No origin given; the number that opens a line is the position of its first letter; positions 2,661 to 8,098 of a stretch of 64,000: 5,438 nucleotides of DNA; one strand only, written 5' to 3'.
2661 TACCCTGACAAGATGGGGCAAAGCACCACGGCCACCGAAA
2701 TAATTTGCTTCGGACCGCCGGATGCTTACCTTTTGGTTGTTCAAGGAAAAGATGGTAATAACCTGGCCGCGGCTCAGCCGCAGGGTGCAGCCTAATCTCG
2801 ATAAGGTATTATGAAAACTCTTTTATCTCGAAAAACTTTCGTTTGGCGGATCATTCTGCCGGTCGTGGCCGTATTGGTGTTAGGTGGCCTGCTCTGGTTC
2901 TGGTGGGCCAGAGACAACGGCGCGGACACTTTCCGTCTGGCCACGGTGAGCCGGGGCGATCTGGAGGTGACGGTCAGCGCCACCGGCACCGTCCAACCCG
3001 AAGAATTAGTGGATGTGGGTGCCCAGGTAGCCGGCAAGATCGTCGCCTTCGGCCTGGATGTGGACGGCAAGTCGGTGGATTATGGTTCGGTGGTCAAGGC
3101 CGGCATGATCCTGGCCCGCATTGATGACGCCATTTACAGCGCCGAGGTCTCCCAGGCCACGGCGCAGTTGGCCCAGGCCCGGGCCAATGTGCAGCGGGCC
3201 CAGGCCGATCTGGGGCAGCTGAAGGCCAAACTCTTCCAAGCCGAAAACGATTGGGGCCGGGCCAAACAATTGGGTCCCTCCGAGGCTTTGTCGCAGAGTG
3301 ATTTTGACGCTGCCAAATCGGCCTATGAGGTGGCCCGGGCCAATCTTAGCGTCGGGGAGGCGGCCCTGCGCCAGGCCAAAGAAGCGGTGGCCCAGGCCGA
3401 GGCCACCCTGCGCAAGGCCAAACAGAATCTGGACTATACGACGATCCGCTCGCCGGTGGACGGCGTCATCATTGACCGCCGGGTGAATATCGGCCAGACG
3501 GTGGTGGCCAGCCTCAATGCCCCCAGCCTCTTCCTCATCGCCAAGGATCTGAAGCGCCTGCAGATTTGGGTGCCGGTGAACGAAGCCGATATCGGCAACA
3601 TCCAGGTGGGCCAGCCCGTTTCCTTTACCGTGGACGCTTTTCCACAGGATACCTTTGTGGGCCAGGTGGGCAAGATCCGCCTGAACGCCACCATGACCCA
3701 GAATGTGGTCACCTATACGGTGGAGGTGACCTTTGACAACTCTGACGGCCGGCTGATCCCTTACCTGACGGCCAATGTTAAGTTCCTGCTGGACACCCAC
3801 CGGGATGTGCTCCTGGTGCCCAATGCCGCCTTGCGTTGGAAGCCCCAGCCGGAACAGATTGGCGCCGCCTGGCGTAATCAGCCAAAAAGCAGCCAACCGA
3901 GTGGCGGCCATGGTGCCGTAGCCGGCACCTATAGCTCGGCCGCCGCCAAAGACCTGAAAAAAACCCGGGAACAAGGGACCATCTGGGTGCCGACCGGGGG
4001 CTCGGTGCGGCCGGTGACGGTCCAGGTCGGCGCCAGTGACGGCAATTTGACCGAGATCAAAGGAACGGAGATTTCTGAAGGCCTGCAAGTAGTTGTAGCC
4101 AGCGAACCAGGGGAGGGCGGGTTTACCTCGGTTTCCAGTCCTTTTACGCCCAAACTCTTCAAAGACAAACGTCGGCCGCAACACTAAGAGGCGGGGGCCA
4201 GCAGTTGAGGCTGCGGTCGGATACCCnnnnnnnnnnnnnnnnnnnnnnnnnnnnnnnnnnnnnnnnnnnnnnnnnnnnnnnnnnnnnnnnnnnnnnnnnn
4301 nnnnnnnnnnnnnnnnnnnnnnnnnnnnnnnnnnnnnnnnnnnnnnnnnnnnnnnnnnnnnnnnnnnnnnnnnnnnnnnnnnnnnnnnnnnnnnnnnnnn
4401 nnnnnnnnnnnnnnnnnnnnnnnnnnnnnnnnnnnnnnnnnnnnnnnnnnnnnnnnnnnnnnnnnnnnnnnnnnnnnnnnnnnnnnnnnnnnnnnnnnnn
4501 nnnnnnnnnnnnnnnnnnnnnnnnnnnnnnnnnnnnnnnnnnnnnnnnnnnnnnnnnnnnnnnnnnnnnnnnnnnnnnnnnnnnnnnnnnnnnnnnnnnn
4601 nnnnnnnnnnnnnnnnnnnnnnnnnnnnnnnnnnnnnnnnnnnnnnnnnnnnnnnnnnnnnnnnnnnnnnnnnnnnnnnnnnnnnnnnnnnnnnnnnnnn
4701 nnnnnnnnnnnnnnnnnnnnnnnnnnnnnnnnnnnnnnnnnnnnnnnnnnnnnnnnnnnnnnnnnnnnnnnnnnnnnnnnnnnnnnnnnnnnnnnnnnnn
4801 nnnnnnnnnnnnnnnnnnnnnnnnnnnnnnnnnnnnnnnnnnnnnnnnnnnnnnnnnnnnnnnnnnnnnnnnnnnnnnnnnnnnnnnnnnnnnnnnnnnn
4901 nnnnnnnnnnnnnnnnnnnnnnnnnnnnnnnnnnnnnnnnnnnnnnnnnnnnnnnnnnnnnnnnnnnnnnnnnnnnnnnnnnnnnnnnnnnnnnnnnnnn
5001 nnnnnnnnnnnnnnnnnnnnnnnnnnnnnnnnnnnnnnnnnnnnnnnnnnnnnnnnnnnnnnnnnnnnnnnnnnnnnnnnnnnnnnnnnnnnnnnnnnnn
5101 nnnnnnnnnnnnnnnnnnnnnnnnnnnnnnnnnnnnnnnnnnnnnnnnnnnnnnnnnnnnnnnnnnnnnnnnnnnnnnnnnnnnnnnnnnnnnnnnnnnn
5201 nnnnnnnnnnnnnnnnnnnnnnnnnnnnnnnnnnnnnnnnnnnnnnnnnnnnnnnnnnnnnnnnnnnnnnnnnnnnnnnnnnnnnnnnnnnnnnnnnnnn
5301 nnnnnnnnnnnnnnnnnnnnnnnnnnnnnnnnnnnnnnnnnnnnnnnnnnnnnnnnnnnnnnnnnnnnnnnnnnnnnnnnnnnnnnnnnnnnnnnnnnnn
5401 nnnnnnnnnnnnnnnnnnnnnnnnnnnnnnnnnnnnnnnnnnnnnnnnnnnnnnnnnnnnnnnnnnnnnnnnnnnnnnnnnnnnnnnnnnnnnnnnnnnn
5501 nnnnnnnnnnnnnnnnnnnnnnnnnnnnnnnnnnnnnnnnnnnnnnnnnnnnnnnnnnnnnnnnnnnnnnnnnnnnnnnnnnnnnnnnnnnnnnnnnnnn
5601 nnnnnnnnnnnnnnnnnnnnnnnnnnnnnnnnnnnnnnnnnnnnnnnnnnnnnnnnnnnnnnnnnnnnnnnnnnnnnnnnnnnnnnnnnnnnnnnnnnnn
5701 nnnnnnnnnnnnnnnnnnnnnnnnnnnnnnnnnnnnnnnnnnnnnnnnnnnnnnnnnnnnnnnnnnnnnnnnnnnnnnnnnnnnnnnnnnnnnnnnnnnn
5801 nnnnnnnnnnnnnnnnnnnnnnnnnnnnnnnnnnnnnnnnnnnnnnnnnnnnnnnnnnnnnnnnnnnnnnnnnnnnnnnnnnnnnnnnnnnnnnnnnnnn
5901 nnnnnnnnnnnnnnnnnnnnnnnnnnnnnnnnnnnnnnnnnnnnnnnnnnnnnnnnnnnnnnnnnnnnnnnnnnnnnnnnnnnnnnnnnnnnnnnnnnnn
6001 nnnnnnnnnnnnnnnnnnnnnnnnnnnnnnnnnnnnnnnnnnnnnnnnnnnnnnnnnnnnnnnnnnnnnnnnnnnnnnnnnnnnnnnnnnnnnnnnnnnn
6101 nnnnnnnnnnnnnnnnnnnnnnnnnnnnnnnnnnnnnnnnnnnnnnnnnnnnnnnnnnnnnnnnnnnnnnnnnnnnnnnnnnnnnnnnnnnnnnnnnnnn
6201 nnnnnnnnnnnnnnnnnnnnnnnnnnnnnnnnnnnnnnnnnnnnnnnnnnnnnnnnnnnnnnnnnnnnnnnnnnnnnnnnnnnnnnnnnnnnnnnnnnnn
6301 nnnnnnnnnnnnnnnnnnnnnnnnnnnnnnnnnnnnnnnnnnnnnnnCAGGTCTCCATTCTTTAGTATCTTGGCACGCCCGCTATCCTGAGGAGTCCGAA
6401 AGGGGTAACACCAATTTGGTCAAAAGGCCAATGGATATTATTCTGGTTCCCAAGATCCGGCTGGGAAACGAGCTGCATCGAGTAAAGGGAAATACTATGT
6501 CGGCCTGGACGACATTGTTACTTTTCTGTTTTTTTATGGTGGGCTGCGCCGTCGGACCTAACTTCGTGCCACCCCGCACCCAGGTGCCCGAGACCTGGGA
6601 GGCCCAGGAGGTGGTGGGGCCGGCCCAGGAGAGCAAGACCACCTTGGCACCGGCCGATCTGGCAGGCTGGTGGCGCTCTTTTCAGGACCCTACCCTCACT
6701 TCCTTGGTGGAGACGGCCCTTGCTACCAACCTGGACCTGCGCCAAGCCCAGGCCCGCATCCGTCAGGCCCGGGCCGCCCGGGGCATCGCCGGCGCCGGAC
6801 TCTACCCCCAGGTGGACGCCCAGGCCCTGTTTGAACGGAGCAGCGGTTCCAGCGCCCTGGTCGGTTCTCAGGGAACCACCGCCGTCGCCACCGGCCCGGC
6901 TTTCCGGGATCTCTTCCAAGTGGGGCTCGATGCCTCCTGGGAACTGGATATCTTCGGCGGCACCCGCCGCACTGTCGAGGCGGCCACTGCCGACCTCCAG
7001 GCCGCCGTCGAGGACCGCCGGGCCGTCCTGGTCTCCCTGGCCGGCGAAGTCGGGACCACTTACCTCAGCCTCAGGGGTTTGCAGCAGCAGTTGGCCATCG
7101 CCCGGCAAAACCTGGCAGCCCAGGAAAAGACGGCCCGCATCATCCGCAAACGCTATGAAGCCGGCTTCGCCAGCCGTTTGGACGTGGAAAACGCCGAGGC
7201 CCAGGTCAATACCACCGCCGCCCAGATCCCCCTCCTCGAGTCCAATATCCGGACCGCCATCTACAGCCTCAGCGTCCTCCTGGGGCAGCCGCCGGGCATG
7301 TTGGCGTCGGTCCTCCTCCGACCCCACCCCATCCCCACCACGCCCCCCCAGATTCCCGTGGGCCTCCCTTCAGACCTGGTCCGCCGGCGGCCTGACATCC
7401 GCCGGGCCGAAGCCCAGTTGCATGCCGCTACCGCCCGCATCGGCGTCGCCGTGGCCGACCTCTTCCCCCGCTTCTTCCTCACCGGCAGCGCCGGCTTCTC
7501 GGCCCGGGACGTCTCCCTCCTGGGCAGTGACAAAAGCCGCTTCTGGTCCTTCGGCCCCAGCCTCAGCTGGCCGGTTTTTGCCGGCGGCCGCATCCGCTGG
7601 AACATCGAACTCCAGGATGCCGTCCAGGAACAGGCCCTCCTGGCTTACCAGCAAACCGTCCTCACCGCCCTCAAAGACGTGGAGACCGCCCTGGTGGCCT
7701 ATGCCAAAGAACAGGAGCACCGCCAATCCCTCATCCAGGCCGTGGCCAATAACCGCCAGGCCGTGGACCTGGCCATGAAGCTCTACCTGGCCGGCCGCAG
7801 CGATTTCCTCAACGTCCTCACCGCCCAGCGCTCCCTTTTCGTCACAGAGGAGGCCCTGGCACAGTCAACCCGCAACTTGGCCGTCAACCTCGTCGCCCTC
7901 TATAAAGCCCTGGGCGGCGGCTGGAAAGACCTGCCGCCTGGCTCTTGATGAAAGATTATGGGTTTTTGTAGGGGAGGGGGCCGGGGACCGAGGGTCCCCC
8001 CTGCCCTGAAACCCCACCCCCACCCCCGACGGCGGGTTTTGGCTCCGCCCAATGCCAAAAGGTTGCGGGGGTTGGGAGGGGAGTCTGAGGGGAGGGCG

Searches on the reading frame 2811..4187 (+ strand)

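Call 67: search_protein_families(library=pfam, proteins=[window:2811-4187:+], max_evalue=1)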
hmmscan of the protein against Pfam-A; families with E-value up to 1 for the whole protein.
window:2811-4187:+ (458 aa): 9 families
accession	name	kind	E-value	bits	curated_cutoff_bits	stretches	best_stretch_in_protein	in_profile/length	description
PF16576.10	HlyD_D23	-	2.9e-19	69.6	30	1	51-319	2-212/214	Barrel-sandwich domain of CusB or HlyD membrane-fusion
PF13437.12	HlyD_3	-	3.1e-13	50.8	22.2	1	211-313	1-98/106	HlyD family secretion protein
PF23114.1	NAD-bd_HRPKS_sdrA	-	0.03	14.2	27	1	158-213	73-128/175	HRPKS sdrA-like, NAD(P)-binding Rossmann-fold domain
PF04048.20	Sec8_N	-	0.081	13.3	26.8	0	164-213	66-115/142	Exocyst complex component Sec8 N-terminal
PF10241.14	KxDL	-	0.23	12.2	27.2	0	183-211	40-68/86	Uncharacterized conserved protein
PF07321.17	YscO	-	0.23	11.9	28.8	1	112-208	18-111/149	Type III secretion protein YscO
PF07926.17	TPR_MLP1_2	-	0.49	10.9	36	0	111-208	8-102/129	TPR/MLP1/MLP2-like protein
PF16516.10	CC2-LZ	-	0.5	11.3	35.3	0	108-173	11-76/100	Leucine zipper of domain CC2 of NEMO, NF-kappa-B essential modulator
PF03597.20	FixS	-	0.75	10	23.1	0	15-37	6-28/44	Cytochrome oxidase maturation protein cbb3-type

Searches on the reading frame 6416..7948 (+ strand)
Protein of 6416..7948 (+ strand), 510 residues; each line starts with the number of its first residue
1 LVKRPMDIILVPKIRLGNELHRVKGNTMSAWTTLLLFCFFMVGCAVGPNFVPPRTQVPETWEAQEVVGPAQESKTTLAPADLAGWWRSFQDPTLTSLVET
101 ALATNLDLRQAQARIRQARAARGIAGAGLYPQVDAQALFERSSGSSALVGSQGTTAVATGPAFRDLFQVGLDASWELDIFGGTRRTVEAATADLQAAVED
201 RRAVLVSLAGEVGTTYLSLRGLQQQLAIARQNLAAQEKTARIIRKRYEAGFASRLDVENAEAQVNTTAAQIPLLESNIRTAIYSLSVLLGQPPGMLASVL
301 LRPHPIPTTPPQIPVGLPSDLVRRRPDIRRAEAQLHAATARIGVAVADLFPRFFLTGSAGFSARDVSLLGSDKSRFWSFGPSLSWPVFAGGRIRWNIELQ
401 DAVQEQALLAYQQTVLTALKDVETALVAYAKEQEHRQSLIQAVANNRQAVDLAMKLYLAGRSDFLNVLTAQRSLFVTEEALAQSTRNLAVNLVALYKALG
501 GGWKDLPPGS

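Call 67: search_protein_families(library=pfam, proteins=[window:6416-7948:+], max_evalue=1)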
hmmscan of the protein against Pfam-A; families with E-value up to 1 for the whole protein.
window:6416-7948:+ (510 aa): 2 families
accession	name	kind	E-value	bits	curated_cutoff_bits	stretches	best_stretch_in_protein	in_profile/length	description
PF02321.23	OEP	-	1e-57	195.4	22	2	96-290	3-187/187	Outer membrane efflux protein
PF04958.18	AstA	-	0.25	10.4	29.4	1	153-245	227-320/337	Arginine N-succinyltransferase beta subunit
